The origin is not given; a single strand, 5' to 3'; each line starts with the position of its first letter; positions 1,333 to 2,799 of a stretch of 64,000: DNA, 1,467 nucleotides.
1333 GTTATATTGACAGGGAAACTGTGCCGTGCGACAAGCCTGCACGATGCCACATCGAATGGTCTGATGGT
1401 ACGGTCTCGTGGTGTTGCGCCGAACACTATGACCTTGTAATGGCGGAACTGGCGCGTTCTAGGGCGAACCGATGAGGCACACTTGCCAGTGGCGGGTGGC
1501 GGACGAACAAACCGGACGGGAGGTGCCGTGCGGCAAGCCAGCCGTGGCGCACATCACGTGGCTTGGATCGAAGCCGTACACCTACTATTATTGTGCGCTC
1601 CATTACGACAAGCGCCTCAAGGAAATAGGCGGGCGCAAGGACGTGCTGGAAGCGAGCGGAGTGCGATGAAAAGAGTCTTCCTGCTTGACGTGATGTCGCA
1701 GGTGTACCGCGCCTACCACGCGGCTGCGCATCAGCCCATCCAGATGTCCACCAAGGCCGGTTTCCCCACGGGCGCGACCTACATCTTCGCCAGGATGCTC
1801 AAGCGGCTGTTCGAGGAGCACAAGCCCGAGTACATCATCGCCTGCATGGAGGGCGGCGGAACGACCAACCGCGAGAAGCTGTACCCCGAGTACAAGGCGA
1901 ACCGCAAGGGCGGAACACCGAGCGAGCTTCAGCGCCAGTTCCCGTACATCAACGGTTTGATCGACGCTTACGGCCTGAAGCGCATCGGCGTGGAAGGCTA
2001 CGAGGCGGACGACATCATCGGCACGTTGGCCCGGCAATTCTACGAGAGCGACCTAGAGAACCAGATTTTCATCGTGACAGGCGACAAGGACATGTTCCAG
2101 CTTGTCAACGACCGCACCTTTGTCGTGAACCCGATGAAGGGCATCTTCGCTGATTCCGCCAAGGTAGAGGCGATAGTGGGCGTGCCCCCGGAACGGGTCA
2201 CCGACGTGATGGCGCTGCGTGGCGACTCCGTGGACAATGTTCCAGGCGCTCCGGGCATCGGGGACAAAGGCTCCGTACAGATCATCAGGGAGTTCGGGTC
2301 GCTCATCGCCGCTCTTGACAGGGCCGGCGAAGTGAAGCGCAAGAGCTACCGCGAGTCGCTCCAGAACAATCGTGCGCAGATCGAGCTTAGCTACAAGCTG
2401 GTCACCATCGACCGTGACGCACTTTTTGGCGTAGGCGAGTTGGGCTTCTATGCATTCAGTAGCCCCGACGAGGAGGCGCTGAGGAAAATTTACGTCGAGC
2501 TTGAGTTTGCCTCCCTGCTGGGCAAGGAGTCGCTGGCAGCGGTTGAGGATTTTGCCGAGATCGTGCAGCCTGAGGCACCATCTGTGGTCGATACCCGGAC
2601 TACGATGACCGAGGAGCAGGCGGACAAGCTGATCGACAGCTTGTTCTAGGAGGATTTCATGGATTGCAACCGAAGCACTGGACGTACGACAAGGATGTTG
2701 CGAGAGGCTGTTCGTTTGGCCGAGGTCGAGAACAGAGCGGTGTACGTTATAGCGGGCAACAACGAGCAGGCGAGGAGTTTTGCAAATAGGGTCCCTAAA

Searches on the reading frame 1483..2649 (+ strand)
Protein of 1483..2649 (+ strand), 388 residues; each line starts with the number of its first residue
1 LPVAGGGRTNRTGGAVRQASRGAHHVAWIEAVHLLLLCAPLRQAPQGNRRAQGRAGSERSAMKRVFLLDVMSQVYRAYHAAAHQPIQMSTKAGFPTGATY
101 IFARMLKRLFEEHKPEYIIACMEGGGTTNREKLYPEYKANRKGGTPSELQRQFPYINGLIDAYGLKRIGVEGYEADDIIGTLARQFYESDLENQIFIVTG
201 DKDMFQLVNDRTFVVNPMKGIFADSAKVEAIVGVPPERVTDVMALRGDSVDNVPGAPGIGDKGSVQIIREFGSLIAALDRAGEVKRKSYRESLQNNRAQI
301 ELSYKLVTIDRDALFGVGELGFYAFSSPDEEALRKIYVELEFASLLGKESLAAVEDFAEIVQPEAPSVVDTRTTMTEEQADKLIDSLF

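Call 82: search_protein_families(library=pfam, proteins=[window:1483-2649:+], max_evalue=0.001)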
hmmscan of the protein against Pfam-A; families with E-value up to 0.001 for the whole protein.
window:1483-2649:+ (388 aa): 2 families
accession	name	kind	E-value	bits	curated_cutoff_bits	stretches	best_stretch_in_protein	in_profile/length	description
PF02739.22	5_3_exonuc_N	-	1.4e-47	161.9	34.3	1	65-228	2-159/164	5'-3' exonuclease, N-terminal resolvase-like domain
PF01367.25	5_3_exonuc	-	2e-23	83.1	40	1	234-315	1-82/97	5'-3' exonuclease, C-terminal SAM fold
